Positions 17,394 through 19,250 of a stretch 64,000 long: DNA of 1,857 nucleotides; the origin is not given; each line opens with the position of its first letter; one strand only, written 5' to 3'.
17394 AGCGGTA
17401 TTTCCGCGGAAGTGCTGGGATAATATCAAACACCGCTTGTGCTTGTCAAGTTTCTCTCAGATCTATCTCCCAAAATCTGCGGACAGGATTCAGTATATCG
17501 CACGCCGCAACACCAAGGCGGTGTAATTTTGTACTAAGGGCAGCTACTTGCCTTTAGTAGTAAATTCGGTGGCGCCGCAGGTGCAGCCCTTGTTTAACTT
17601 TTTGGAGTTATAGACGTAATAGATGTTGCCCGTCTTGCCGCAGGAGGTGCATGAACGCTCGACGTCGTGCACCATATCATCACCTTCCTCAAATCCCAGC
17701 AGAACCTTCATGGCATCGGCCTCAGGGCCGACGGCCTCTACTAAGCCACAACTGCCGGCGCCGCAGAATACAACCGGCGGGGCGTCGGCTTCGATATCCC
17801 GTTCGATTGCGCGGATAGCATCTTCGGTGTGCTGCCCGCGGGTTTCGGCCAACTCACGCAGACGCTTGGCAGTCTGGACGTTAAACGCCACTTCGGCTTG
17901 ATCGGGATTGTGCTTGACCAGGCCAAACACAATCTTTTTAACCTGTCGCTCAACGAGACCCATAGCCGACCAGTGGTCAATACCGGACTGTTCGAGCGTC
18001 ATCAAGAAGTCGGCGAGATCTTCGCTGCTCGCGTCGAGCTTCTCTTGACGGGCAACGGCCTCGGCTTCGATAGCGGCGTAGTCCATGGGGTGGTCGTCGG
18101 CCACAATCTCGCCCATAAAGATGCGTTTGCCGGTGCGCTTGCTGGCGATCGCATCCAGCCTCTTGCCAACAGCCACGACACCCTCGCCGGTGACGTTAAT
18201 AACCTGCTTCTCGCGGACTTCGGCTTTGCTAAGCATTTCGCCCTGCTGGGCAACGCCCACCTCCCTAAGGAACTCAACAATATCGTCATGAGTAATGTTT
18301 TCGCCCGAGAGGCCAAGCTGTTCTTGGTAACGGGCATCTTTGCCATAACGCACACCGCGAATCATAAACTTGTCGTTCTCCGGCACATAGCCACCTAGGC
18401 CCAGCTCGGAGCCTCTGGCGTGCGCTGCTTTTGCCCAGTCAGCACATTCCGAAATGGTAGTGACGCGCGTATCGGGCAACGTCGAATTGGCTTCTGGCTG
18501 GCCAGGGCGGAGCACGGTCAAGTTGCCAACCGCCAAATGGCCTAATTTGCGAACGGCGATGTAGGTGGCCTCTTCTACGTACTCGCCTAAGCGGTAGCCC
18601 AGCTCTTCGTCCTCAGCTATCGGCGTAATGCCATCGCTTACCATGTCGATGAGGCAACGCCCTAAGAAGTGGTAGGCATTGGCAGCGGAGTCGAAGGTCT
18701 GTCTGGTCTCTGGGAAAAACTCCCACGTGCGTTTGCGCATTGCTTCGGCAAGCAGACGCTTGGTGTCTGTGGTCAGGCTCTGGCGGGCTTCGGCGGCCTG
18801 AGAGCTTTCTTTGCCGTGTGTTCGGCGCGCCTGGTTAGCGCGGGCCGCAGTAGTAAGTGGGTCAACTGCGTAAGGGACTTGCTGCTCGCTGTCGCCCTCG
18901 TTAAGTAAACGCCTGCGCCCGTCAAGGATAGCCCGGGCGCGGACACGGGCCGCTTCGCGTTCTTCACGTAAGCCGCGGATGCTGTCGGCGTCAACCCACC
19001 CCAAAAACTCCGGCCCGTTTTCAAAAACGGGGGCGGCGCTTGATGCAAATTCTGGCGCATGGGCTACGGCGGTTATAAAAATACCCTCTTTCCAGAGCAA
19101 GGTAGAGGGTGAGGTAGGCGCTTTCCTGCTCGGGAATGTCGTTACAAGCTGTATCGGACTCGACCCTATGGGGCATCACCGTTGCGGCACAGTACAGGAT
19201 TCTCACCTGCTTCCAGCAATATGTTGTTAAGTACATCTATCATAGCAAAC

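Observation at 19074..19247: Complete cobalamin riboswitch with a readable ON/OFF mechanism in a CPR genome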

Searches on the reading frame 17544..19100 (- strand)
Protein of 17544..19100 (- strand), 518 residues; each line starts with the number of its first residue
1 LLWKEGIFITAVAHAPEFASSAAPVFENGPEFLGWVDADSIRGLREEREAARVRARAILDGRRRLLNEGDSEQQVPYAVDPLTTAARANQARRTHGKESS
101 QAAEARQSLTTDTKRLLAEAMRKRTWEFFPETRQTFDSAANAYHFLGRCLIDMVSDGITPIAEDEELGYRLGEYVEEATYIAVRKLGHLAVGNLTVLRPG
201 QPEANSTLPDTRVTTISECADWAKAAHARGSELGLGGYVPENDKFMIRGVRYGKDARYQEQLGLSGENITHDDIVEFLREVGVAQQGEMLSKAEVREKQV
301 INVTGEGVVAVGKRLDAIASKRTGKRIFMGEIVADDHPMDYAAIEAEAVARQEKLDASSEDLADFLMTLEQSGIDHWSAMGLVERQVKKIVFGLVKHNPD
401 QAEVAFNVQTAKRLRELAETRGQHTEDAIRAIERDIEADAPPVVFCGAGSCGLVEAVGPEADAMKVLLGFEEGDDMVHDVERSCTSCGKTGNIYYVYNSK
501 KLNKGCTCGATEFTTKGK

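Call 5: search_protein_families(library=pfam, proteins=[window:17544-19100:-], max_evalue=0.1)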
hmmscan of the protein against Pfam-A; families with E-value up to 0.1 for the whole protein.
window:17544-19100:- (518 aa): 1 family
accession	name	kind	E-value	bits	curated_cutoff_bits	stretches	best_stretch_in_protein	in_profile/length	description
PF13152.11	DUF3967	-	0.09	13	22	0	112-129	18-35/35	Protein of unknown function (DUF3967)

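Call 11: find_homologous_proteins(query=window:17544-19100:-, max_evalue=0.001)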
Query window:17544-19100:- (518 aa): 28 proteins with E <= 0.001 among 8000 candidates.
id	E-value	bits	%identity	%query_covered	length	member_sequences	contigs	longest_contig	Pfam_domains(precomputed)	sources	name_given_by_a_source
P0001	3.2e-168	579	57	93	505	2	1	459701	-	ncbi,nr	ncbi:MAG TPA: hypothetical protein VLF91_02015 [Candidatus Saccharimonadales bacterium]|nr:hypotheti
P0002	1.2e-139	484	49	92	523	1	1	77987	-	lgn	-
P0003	2.9e-135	470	50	92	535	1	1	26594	-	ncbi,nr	ncbi:MAG TPA: hypothetical protein VLF62_01830 [Candidatus Saccharimonadales bacterium]|nr:hypotheti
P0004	3.7e-135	470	50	93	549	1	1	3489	-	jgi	jgi:hypothetical protein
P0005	1.4e-134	468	50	94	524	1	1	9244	-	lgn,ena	-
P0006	1.7e-133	464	49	98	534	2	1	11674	-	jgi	jgi:hypothetical protein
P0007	5.5e-129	449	50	92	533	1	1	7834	-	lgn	-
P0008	1.0e-128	448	49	92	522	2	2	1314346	-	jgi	jgi:hypothetical protein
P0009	1.4e-128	448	46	90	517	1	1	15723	-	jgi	jgi:hypothetical protein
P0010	1.0e-125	438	46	97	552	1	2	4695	-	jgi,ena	-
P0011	1.0e-113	399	46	93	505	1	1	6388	-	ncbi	-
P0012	7.7e-97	343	41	91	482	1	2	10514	-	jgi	jgi:hypothetical protein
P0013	8.8e-95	336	39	97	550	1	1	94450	-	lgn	-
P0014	3.7e-81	291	40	92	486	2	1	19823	-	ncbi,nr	ncbi:MAG TPA: hypothetical protein VLE69_02845 [Candidatus Saccharimonadales bacterium]|nr:hypotheti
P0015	8.6e-81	290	39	92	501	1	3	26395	-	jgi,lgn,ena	jgi:hypothetical protein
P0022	2.0e-75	273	37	92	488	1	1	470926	-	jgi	jgi:hypothetical protein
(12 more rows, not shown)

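Call 13: find_related_loci(query=A1, collection=genome_contigs, flank=3000)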
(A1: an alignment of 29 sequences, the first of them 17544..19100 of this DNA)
Query A1 (518 aa) in genome_contigs; peptide patterns used: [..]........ (x = any residue, [..] = any of these).
50 stretches matched a pattern; 30 encode a relative of the query (tblastn E <= 1e-3); 30 distinct loci.
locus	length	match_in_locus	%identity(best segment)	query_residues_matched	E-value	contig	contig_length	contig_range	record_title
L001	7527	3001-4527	56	5-514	1e-176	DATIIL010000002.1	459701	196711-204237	MAG TPA_asm: Candidatus Saccharimonadales bacterium isolate SMAG_U15664 k141_644191, whole genome shotgun sequence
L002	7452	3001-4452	42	33-516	1e-101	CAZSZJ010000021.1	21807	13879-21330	MAG TPA_asm: uncultured Candidatus Saccharibacteria bacterium isolate SRP200132_co1_502 genome assembly, contig: NODE_41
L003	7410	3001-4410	41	34-506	4e-101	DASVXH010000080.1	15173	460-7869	MAG TPA_asm: Candidatus Saccharimonadales bacterium isolate SMAG_U2570 k141_56987, whole genome shotgun sequence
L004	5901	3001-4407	41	35-506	3e-100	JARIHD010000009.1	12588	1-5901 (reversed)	MAG: Candidatus Saccharibacteria bacterium isolate CullarsAll.DT.09 k141_500097, whole genome shotgun sequence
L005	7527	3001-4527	37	4-518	1e-91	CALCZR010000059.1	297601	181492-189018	MAG TPA_asm: uncultured Candidatus Saccharibacteria bacterium isolate SRR6231146_bin.58_CONCOCT_v1.1_MAG genome assembly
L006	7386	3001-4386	38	30-510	3e-85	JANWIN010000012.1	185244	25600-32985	MAG: Candidatus Saccharimonadales bacterium isolate CRAIB_MAG42 c_000000090154, whole genome shotgun sequence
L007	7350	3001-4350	37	35-507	4e-85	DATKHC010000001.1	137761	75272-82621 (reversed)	MAG TPA_asm: Candidatus Saccharimonadales bacterium isolate SMAG_U14567 k141_160203, whole genome shotgun sequence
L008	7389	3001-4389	37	36-513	2e-82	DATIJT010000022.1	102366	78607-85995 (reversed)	MAG TPA_asm: Candidatus Saccharimonadales bacterium isolate SMAG_U15698 k141_717049, whole genome shotgun sequence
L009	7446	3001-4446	38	6-511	2e-79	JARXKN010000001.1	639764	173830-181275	MAG: Patescibacteria group bacterium isolate bin06 NODE_1_length_639764_cov_25.474178, whole genome shotgun sequence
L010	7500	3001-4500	36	5-512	4e-76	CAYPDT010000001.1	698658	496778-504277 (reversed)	MAG TPA_asm: uncultured Candidatus Saccharibacteria bacterium isolate SRP170004_co1_264 genome assembly, contig: NODE_6_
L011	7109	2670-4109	37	5-512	1e-68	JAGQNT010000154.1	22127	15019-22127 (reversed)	MAG: Candidatus Saccharibacteria bacterium isolate HKST-UBA75 k127_2611020, whole genome shotgun sequence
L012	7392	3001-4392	34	31-511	5e-68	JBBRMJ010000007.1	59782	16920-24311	MAG: Candidatus Saccharimonadales bacterium isolate La1_metabat2.033 LA1C_B2.033_k141_1376398L_59782_cov_12.9990, whole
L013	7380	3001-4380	32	34-506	1e-67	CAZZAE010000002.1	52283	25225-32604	MAG TPA_asm: uncultured Candidatus Saccharibacteria bacterium isolate SRP200132_co1_552 genome assembly, contig: NODE_99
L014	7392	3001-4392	34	31-511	1e-66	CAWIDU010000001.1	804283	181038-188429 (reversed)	MAG: uncultured Candidatus Saccharibacteria bacterium isolate MFD04540.bin.2.10 genome assembly, contig: contig_3850, wh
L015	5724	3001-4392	34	30-506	4e-65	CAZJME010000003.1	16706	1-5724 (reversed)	MAG TPA_asm: uncultured Candidatus Saccharibacteria bacterium isolate SRP135725_co1_616 genome assembly, contig: NODE_45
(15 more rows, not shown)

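Call 25: predict_structure(alignment_id=A1)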
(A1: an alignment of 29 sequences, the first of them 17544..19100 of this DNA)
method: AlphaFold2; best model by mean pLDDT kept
length: 518 residues; sequences in the alignment: 29
mean_pLDDT: 84.2   pTM: 0.80
mean pLDDT of the five models: 84.2, 83.0, 82.4, 82.0, 79.3
residues with pLDDT >= 90: 290; 70-90: 151; 50-70: 23; < 50: 54
segments of 3 or more residues with pLDDT < 50: 1-31, 189-195, 197-203, 447-452, 516-518
pLDDT, mean of each block of 10 residues (from residue 1): 33 35 36 79 93 97 85 72 89 93 90 93 94 89 85 89 89 95 72 45 53 93 89 77 94 87 96 97 93 94 91 98 98 96 97 96 95 86 91 97 95 96 93 94 60 74 92 86 81 85 88 61
secondary structure, 60 per line:
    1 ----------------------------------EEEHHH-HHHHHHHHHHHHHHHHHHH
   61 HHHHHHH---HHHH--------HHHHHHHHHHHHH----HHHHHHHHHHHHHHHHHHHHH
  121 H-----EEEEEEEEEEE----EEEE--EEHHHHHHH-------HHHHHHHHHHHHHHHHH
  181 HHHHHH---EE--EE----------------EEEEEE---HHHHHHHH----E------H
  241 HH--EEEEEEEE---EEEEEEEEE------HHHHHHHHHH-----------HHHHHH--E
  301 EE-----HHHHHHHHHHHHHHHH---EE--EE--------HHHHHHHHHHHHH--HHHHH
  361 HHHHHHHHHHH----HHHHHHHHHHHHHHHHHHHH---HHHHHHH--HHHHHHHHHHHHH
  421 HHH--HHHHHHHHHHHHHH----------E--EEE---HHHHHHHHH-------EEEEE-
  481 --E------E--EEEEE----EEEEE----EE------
elements in order: E35-37 H42-67 H71-74 H83-95 H100-121 E127-137 E142-145 H150-156 H164-186 E212-217 H221-228 E245-252 E256-264 H271-280 H292-297 E300-302 H308-323 H341-353 H356-371 H376-395 H399-405 H408-423 H426-439 E453-455 H459-467 E475-479 E493-497 E502-506

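Call 29: fold_search(model_id=the predicted structure, library=pdb)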
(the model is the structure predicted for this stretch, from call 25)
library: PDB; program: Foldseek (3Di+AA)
matches with E <= 10: 365; with E <= 0.001: 0
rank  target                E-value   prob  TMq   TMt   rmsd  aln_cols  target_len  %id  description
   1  7nhr_E                8.2e-02  0.06  0.08  0.08  29.4       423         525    9  Putative transmembrane protein Wzc K540M C1 (released 2021-08-25)
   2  9i2q_A                1.2e-01  0.05  0.08  0.07  27.4       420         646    9  Wzc-K540M-3YE MgADP C1 (released 2025-04-30)
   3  7nib_F                1.2e-01  0.04  0.07  0.07  26.9       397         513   10  Wzc-K540M-4YE C1 (released 2021-08-25)
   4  9i2q_E                1.4e-01  0.04  0.07  0.07  27.1       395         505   10  Wzc-K540M-3YE MgADP C1 (released 2025-04-30)
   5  7ni2_A                1.4e-01  0.03  0.07  0.07  29.0       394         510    9  Wzc-K540M-4YE C8 (released 2021-08-25)
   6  7nhr_A                2.3e-01  0.03  0.07  0.06  27.0       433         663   10  Putative transmembrane protein Wzc K540M C1 (released 2021-08-25)
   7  5hzk_B                3.1e-01  0.04  0.09  0.10  25.5       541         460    9  Crystal structure of photoinhibitable Intersectin1 containing wildtype LOV2 domain in complex with Cdc42 (released 2016-12-21)
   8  9exq_E                3.1e-01  0.02  0.07  0.07  27.2       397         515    9  Wzc-K540M-3YE-N711Y MgADP C1 (released 2025-04-23)
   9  5hzd                  3.2e-01  0.07  0.11  0.11  24.6       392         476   11  RNA Editing TUTase 1 from Trypanosoma brucei (released 2016-10-26)
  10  9exq_B                3.2e-01  0.02  0.06  0.06  26.9       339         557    8  Wzc-K540M-3YE-N711Y MgADP C1 (released 2025-04-23)
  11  7nib_E                3.9e-01  0.02  0.06  0.06  27.2       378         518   10  Wzc-K540M-4YE C1 (released 2021-08-25)
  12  7nhr_B                4.1e-01  0.02  0.07  0.07  28.7       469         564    8  Putative transmembrane protein Wzc K540M C1 (released 2021-08-25)
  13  9i2q_C                4.5e-01  0.02  0.06  0.06  27.5       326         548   10  Wzc-K540M-3YE MgADP C1 (released 2025-04-30)
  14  5buk_A                5.2e-01  0.05  0.10  0.12  20.7       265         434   12  Structure of flavin-dependent chlorinase Mpy16 (released 2016-03-09)
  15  9i2q_B                5.4e-01  0.01  0.05  0.05  27.6       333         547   10  Wzc-K540M-3YE MgADP C1 (released 2025-04-30)
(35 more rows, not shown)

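Call 40: search_protein_families(library=ncbifam, proteins=[window:17544-19076:-], max_evalue=1)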
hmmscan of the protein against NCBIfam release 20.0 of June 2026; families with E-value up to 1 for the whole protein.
window:17544-19076:- (510 aa): 1 family
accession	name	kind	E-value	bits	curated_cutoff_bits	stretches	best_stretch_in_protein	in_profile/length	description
TIGR02986.1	restrict_Alw26I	exception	0.24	10.6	443.85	1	473-496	82-105/425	Alw26I/Eco31I/Esp3I family type II restriction endonuclease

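Call 41: search_solved_structures(query=A1, max_evalue=10)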
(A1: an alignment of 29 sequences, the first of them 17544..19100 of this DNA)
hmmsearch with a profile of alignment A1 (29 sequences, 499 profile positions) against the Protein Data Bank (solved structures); distinct sequences matched with E-value up to 10: 17.
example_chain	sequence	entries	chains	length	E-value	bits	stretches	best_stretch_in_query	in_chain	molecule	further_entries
6xns_A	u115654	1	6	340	0.06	15.1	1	328-391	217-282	C3_crown-05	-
5cwm_A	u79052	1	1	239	0.088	14.6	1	327-380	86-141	Designed helical repeat protein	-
6e9t_B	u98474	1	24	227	0.23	13.2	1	338-380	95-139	DHF58 filament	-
1pft_A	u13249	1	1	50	0.34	12.7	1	462-492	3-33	TFIIB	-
6e9z_B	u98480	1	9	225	0.38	12.5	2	328-380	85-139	DHF119 filament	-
8hkx_S27A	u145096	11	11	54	0.47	12.2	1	452-495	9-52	30S ribosomal protein S27ae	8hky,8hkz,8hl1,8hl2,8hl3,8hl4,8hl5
6az1_c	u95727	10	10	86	0.58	11.9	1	465-492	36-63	ribosomal protein S27e | Putative 40S ribosomal protein S27-1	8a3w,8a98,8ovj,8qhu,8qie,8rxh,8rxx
5t2a_AW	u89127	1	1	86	0.67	11.7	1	465-492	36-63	eS27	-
2k4x_A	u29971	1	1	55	0.72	11.6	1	458-497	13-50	30S ribosomal protein S27ae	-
5opt_S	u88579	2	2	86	1.2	10.8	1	465-492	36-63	40S ribosomal protein S27, putative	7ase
4v8m_AW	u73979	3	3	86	1.2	10.8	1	465-491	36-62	40S RIBOSOMAL PROTEIN S27, PUTATIVE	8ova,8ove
4v4n_BY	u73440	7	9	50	1.2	10.8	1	453-495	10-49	30S ribosomal protein S27AE | 30S ribosomal protein eS27 | Small ribosomal subunit protein eS31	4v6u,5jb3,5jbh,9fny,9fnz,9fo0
6sw9_Y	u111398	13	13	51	1.4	10.7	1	456-496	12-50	30S ribosomal protein S27ae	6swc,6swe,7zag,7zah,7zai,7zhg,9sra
7qca_SBB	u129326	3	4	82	1.7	10.4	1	464-491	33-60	eS27 SBB | eS27 | 40S ribosomal protein S27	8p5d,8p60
6e9y_A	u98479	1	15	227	2.2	10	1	328-378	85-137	DHF38 filament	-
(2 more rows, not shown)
